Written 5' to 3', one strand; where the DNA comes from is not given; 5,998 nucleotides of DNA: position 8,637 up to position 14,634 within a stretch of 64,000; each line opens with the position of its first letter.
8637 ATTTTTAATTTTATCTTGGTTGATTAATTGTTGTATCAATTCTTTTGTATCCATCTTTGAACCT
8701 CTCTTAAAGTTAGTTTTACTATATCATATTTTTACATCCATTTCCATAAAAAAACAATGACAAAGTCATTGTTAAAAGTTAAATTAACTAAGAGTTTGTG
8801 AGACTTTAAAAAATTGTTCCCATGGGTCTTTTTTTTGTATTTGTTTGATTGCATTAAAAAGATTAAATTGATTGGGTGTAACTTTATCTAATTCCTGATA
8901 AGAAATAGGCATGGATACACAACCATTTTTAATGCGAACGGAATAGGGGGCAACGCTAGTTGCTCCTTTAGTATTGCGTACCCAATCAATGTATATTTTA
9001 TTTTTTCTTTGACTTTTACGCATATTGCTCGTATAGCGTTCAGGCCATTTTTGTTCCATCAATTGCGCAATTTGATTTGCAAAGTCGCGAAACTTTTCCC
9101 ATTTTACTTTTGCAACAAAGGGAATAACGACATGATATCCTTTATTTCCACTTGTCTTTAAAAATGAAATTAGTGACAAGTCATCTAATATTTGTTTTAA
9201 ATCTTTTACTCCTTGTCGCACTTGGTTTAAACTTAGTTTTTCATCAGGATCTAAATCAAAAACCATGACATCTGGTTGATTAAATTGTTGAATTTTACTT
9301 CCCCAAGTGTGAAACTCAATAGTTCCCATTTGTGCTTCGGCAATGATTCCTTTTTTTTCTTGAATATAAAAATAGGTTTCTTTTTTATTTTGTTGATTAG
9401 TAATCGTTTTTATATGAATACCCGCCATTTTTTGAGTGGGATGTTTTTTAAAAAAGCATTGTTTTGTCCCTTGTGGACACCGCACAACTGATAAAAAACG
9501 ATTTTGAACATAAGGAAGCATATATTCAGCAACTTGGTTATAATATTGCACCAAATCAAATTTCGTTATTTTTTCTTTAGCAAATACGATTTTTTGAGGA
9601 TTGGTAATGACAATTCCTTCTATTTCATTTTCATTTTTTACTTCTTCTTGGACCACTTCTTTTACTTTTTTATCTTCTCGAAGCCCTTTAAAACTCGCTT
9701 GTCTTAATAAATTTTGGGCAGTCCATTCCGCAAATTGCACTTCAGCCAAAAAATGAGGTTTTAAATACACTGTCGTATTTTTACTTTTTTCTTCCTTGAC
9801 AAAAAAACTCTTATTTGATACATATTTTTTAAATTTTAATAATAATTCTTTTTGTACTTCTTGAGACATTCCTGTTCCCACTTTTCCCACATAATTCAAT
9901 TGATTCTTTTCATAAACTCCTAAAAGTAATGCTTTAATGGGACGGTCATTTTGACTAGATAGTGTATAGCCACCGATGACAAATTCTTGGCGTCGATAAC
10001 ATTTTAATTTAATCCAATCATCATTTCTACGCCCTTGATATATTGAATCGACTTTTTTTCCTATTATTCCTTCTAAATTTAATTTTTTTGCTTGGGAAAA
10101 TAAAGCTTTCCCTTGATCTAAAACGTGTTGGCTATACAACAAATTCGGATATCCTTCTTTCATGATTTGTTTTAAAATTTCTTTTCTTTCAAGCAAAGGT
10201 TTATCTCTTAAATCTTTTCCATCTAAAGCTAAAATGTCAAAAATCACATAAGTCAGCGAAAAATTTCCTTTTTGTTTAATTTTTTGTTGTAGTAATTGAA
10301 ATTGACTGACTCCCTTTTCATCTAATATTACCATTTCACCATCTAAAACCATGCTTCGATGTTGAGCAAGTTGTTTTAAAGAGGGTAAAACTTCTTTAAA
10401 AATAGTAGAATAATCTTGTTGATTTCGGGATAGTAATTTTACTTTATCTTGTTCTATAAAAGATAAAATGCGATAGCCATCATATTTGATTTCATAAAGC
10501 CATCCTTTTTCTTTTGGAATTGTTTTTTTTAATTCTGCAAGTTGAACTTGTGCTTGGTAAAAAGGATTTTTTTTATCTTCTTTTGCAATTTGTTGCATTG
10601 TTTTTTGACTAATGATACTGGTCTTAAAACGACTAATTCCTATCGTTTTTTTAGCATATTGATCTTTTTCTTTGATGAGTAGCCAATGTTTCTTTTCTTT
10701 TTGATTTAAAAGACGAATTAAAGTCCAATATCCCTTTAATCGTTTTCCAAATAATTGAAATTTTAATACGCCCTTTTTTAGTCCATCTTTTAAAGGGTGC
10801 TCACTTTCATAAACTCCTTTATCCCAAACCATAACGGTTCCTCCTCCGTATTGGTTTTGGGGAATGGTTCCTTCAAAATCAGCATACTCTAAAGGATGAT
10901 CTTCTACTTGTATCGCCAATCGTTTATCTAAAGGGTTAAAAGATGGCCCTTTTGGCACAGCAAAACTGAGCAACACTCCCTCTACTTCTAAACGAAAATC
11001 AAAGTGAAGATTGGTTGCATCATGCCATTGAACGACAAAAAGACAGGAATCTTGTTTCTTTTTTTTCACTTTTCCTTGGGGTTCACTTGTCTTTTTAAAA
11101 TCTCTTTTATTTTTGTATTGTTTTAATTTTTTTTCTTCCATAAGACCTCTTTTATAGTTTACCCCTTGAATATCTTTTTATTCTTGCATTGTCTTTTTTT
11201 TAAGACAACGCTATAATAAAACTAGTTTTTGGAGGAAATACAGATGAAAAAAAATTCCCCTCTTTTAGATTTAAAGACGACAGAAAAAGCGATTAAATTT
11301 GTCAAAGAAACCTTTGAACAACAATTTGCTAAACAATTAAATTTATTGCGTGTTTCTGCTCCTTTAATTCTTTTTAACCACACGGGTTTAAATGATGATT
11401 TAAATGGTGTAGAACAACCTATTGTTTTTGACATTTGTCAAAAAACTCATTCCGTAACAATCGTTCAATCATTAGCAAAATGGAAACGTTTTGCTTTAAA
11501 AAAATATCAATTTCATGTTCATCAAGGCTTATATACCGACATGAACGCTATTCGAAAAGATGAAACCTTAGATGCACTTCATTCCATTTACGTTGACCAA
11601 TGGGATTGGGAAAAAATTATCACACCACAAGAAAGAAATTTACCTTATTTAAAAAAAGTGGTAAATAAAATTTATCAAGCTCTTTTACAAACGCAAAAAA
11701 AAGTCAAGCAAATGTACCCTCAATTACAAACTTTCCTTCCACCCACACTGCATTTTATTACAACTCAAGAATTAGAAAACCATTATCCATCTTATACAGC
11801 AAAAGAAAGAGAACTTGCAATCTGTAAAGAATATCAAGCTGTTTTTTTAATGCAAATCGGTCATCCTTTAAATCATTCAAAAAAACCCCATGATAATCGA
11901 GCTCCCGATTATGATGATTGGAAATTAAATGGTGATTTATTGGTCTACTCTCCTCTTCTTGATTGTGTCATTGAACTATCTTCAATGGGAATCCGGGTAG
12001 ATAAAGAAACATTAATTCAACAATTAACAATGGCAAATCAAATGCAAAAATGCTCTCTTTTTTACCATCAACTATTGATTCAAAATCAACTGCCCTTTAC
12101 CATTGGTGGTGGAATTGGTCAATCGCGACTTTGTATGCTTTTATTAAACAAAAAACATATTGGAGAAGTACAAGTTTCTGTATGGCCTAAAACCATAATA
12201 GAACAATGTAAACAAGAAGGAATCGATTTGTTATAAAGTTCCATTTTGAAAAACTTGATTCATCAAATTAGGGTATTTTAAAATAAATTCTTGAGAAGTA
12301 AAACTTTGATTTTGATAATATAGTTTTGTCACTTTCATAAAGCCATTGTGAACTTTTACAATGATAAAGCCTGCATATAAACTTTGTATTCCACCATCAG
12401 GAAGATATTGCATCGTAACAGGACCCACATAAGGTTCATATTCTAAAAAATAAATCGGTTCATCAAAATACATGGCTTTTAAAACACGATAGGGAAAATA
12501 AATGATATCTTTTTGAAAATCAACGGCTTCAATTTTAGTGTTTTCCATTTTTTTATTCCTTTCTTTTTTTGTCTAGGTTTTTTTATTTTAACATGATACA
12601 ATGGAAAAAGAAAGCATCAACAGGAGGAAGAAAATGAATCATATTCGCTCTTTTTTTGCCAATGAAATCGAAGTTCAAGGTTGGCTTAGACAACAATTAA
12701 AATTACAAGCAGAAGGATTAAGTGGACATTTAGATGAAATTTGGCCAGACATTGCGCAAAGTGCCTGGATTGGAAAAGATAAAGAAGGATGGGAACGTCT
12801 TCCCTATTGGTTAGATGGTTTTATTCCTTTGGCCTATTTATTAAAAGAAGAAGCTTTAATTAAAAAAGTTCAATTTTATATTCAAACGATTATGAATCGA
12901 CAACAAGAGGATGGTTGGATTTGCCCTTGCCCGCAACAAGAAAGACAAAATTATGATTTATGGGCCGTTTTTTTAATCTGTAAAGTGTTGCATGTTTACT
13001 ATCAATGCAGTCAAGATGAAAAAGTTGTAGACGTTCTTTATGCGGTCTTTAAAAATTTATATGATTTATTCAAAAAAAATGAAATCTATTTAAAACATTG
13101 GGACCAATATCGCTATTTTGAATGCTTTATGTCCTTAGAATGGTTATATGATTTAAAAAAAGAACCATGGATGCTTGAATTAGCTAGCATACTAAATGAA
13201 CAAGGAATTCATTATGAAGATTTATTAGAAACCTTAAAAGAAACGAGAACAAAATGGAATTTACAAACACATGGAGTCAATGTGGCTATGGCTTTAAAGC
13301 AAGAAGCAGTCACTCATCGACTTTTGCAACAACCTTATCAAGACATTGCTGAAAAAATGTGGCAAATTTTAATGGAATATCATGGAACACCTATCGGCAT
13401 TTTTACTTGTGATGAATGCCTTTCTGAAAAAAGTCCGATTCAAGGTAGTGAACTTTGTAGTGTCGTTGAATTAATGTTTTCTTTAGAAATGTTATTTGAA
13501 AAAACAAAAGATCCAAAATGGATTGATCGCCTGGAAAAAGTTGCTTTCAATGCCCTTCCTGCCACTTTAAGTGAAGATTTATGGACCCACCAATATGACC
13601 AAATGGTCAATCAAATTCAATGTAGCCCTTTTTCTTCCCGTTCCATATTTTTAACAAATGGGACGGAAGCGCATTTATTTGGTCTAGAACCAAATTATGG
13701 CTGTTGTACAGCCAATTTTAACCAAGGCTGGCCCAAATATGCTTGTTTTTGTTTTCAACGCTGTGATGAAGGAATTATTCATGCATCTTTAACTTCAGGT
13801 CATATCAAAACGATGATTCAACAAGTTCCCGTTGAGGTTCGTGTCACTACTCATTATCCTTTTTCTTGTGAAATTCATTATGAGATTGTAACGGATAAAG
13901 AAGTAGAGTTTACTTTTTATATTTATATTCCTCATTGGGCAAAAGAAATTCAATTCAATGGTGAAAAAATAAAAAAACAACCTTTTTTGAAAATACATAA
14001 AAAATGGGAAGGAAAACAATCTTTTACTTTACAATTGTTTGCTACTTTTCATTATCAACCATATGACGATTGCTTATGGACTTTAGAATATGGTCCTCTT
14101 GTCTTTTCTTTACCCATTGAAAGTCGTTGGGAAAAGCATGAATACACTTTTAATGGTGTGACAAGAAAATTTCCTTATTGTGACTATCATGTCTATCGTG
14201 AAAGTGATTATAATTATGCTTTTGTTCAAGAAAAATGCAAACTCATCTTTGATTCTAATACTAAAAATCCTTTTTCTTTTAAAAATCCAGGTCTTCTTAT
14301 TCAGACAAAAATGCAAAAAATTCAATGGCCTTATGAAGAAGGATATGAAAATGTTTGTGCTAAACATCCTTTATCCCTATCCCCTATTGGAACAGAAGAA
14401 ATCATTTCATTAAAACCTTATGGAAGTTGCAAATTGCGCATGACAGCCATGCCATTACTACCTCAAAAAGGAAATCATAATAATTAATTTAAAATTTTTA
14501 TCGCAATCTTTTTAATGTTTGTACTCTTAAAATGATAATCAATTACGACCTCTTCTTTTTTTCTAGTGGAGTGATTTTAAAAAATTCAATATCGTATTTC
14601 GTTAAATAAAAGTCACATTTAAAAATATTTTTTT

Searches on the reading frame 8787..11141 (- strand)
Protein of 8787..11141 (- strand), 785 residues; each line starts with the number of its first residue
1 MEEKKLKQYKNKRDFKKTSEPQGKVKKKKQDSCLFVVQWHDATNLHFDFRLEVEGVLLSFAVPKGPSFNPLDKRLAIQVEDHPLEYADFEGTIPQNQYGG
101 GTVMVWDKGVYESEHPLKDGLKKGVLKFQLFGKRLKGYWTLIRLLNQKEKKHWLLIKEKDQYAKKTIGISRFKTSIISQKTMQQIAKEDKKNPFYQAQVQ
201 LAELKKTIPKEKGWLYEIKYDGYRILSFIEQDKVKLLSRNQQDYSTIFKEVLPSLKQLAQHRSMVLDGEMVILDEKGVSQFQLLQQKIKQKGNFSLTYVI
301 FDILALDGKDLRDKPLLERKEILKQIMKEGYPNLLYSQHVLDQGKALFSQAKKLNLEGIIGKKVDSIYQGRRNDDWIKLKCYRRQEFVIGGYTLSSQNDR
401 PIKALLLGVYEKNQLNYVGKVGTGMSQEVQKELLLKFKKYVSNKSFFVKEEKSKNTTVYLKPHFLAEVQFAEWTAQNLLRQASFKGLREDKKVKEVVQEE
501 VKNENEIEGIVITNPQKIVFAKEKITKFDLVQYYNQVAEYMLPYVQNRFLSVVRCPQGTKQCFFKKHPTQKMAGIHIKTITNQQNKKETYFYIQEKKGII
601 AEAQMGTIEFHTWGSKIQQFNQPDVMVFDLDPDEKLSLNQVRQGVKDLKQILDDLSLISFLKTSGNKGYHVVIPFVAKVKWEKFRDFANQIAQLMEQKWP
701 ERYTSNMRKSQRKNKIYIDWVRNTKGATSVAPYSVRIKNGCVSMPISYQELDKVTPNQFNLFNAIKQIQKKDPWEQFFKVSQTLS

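Call 13: search_protein_families(library=pfam, proteins=[window:8787-11141:-], max_evalue=0.001)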
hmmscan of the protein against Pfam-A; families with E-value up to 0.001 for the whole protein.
window:8787-11141:- (785 aa): 7 families
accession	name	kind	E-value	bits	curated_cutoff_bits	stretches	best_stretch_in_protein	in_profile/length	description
PF21686.3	LigD_Prim-Pol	-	6.9e-82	275.3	27.4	1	526-774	1-254/254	LigD, primase-polymerase domain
PF13298.12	LigD_N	-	2.4e-41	140.7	31.1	1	38-143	1-107/107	DNA Ligase D 3'-phosphoesterase domain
PF01068.26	DNA_ligase_A_M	-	1.2e-36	126.8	26.2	1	203-380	9-204/204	ATP dependent DNA ligase domain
PF04679.21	DNA_ligase_A_C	-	3.8e-24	85.4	27.5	1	401-491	4-94/94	ATP dependent DNA ligase C terminal region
PF01331.24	mRNA_cap_enzyme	-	1.2e-09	38.7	29.6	1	218-349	22-142/194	mRNA capping enzyme, catalytic domain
PF09414.15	RNA_ligase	-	1.4e-06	29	27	1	214-380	3-171/171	RNA ligase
PF01896.25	DNA_primase_S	-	0.00084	20.2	26.8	0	628-746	1-161/163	DNA primase small subunit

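Call 26: find_encoding_contigs(protein=window:8787-11141:-, flank=10000, max_places=10)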
Protein window:8787-11141:- (785 aa): 21 contigs read that carry it; 9 places shown.
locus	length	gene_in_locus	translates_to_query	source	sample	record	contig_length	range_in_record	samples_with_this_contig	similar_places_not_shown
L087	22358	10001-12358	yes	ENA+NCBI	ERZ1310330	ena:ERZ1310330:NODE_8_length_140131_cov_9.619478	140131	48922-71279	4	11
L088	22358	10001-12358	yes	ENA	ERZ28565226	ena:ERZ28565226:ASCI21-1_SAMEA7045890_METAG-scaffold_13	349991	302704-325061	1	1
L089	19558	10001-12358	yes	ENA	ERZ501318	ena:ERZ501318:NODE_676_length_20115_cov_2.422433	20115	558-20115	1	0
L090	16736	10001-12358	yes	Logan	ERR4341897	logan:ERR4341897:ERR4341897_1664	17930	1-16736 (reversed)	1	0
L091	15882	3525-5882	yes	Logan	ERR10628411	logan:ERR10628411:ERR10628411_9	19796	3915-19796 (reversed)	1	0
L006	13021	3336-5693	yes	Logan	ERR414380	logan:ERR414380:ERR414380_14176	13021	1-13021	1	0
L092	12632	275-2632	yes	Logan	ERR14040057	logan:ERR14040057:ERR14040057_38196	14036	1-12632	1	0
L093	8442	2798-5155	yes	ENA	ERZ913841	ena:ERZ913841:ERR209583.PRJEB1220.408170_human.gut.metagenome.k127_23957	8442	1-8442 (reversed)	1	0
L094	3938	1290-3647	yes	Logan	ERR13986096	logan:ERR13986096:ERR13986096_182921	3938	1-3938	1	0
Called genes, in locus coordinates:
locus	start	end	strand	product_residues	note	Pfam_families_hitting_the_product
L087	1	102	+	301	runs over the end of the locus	PF03193:RsgA_GTPase (faint), PF01926:MMR_HSR1, PF02421:FeoB_N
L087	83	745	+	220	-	PF01351:RNase_HII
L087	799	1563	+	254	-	PF02481:DNA_processg_A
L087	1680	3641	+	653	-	PF01751:Toprim, PF01131:Topoisom_bac, PF01396:Zn_ribbon_Top1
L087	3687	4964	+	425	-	PF01134:GIDA, PF01266:DAO (faint), PF13450:NAD_binding_8 (weak)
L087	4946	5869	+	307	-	PF02899:Phage_int_SAM_1, PF00589:Phage_integrase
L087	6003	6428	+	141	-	PF00011:HSP20, PF17886:ArsA_HSP20 (faint)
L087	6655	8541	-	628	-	PF07944:Beta-AFase-like_GH127_cat, PF20736:Glyco_hydro127M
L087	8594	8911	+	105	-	-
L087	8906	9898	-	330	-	PF03590:AsnA, PF00152:tRNA-synt_2 (weak)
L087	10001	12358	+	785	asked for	PF13298:LigD_N, PF01068:DNA_ligase_A_M, PF01331:mRNA_cap_enzyme, PF09414:RNA_ligase (faint), PF04679:DNA_ligase_A_C, PF21686:LigD_Prim-Pol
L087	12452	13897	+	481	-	PF13208:TerB_N, PF15615:TerB_C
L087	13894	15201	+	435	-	PF10923:BrxC_BrxD, PF01637:ATPase_2 (faint)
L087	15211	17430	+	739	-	PF04851:ResIII (faint), PF00270:DEAD, PF00271:Helicase_C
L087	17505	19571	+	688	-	-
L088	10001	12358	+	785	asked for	PF13298:LigD_N, PF01068:DNA_ligase_A_M, PF01331:mRNA_cap_enzyme, PF09414:RNA_ligase (faint), PF04679:DNA_ligase_A_C, PF21686:LigD_Prim-Pol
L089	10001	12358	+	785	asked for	PF13298:LigD_N, PF01068:DNA_ligase_A_M, PF01331:mRNA_cap_enzyme, PF09414:RNA_ligase (faint), PF04679:DNA_ligase_A_C, PF21686:LigD_Prim-Pol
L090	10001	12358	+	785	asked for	PF13298:LigD_N, PF01068:DNA_ligase_A_M, PF01331:mRNA_cap_enzyme, PF09414:RNA_ligase (faint), PF04679:DNA_ligase_A_C, PF21686:LigD_Prim-Pol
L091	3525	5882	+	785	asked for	PF13298:LigD_N, PF01068:DNA_ligase_A_M, PF01331:mRNA_cap_enzyme, PF09414:RNA_ligase (faint), PF04679:DNA_ligase_A_C, PF21686:LigD_Prim-Pol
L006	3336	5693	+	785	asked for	PF13298:LigD_N, PF01068:DNA_ligase_A_M, PF01331:mRNA_cap_enzyme, PF09414:RNA_ligase (faint), PF04679:DNA_ligase_A_C, PF21686:LigD_Prim-Pol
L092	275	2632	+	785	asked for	PF13298:LigD_N, PF01068:DNA_ligase_A_M, PF01331:mRNA_cap_enzyme, PF09414:RNA_ligase (faint), PF04679:DNA_ligase_A_C, PF21686:LigD_Prim-Pol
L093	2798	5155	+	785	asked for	PF13298:LigD_N, PF01068:DNA_ligase_A_M, PF01331:mRNA_cap_enzyme, PF09414:RNA_ligase (faint), PF04679:DNA_ligase_A_C, PF21686:LigD_Prim-Pol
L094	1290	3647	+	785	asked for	PF13298:LigD_N, PF01068:DNA_ligase_A_M, PF01331:mRNA_cap_enzyme, PF09414:RNA_ligase (faint), PF04679:DNA_ligase_A_C, PF21686:LigD_Prim-Pol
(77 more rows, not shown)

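Call 74: search_protein_families(library=padloc, proteins=[window:8787-11141:-], max_evalue=0.00001)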
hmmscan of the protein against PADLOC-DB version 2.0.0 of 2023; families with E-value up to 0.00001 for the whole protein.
window:8787-11141:- (785 aa): 0 families

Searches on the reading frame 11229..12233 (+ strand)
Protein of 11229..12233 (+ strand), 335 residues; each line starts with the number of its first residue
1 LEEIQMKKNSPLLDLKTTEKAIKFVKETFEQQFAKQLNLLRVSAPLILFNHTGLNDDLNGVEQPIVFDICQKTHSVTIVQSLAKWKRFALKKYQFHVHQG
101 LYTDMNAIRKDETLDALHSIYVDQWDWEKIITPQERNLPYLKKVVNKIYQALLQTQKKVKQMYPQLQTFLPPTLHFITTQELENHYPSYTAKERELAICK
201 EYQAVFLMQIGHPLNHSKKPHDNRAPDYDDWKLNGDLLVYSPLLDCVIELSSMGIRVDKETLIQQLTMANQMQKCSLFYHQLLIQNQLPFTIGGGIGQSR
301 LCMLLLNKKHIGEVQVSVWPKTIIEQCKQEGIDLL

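Call 13: search_protein_families(library=pfam, proteins=[window:11229-12233:+], max_evalue=0.001)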
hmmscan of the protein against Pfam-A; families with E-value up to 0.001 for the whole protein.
window:11229-12233:+ (335 aa): 2 families
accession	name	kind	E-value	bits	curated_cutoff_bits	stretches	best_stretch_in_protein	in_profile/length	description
PF03590.20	AsnA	-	5.6e-103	344.1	27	1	19-245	1-227/228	Aspartate-ammonia ligase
PF00152.25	tRNA-synt_2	-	6.1e-06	26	25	1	111-315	103-302/308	tRNA synthetases class II (D, K and N)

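Call 24: find_related_loci(query=window:11229-12233:+, collection=genome_contigs, flank=10000)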
Query window:11229-12233:+ (335 aa) in genome_contigs; peptide patterns used: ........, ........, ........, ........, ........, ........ (x = any residue, [..] = any of these).
600 stretches matched a pattern (row limit reached: there are more); 597 encode a relative of the query (tblastn E <= 1e-3); the best 80 are kept; 80 distinct loci.
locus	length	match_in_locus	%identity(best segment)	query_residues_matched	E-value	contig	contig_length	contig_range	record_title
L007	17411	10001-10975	58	10-335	2e-128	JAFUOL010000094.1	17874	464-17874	MAG: Clostridia bacterium isolate RGIG4680 Roe_deer_Rectum-5__c465014, whole genome shotgun sequence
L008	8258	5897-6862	59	13-335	3e-127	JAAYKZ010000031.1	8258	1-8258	MAG: Clostridiales bacterium isolate AS15tlH2ME_109 9375_AS15, whole genome shotgun sequence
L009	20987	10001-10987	56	6-335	8e-127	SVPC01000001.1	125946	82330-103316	MAG: Oscillospiraceae bacterium isolate SIG581 NODE_3229_length_125946_cov_1.990868, whole genome shotgun sequence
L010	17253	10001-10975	59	11-335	9e-127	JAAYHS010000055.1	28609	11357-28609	MAG: Bacillota bacterium isolate AS09scLD_40 65471_AS09, whole genome shotgun sequence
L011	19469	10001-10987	56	5-335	1e-125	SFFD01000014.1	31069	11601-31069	MAG: Oscillospiraceae bacterium isolate W0P37.030 Contig426, whole genome shotgun sequence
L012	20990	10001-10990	56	5-335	9e-126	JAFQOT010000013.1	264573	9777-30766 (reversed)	MAG: Clostridia bacterium isolate RGIG2013 Goat_Colon-1__c741684, whole genome shotgun sequence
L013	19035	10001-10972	57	11-335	9e-126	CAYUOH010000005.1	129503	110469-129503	MAG TPA_asm: uncultured Oscillospiraceae bacterium isolate SRP192927_co4_348 genome assembly, contig: NODE_83_length_129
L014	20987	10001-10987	55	6-335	4e-125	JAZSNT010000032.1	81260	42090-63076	MAG: Acutalibacteraceae bacterium isolate T1900044550_TS20190016.MAGScoT_cleanbin_000024 SGB_215_k141_474239, whole geno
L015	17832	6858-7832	57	11-335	4e-125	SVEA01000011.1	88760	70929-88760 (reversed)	MAG: Lachnospiraceae bacterium isolate SIG294 k141_40413, whole genome shotgun sequence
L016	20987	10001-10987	55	6-335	6e-125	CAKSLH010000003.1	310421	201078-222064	MAG: uncultured Eubacteriales bacterium isolate REFINED_METABAT215_TOP10_CONTIGS_1500_ASSEMBLY_K77_MERGED__Hadza_MoBio_h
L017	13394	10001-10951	57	18-335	3e-124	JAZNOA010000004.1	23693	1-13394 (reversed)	MAG: Acutalibacteraceae bacterium isolate T1900044653_TS20190119.MAGScoT_cleanbin_000004 SGB_1452_k141_611708, whole gen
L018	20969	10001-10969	57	13-335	2e-124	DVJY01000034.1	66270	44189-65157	MAG TPA_asm: Candidatus Scybalocola faecipullorum isolate CHK194-7924 CHK194__C115065_L66270_ERR3414589, whole genome sh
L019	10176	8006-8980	56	11-335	2e-124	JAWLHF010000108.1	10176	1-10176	MAG: Clostridiaceae bacterium isolate 30dZY2.bin.40 NODE_7964_length_10176_cov_6.693460, whole genome shotgun sequence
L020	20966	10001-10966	57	13-335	4e-124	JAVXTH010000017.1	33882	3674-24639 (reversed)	MAG: Erysipelotrichaceae bacterium isolate CGS6M4-bin48 NODE_1220_length_33882_cov_264.437579, whole genome shotgun sequ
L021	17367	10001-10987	55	6-335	5e-124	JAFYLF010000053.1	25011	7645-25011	MAG: Clostridia bacterium isolate RGIG7192 Water_buffalos_Cecum-1__c491642, whole genome shotgun sequence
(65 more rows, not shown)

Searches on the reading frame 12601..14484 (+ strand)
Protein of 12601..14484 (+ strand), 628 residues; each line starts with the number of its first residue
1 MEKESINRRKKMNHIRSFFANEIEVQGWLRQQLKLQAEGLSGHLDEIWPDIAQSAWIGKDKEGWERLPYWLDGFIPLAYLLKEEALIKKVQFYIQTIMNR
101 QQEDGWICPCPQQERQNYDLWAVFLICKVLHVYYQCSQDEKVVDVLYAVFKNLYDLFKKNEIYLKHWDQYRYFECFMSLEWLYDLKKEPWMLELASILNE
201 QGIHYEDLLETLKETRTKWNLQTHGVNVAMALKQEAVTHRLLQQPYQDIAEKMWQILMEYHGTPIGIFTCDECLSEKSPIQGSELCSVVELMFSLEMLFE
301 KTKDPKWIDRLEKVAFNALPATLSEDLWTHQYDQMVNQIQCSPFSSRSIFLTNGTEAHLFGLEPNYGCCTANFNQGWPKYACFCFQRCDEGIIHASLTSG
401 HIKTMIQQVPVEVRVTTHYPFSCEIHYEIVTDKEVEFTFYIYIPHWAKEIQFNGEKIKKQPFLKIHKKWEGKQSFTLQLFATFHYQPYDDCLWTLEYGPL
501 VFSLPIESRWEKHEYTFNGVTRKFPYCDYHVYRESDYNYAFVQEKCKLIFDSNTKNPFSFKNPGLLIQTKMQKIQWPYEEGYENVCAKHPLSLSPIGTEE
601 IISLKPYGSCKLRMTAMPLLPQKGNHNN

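Call 13: search_protein_families(library=pfam, proteins=[window:12601-14484:+], max_evalue=0.001)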
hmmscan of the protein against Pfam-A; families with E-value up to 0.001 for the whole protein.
window:12601-14484:+ (628 aa): 2 families
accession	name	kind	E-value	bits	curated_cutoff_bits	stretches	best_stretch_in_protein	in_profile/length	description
PF07944.18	Beta-AFase-like_GH127_cat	-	1.8e-18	67.1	24.9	1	69-380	62-374/376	Beta-L-arabinofuranosidase, GH127 catalytic domain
PF20736.2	Glyco_hydro127M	-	1.5e-08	35.1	24.2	1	404-479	14-93/95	Beta-L-arabinofuranosidase, GH127 middle domain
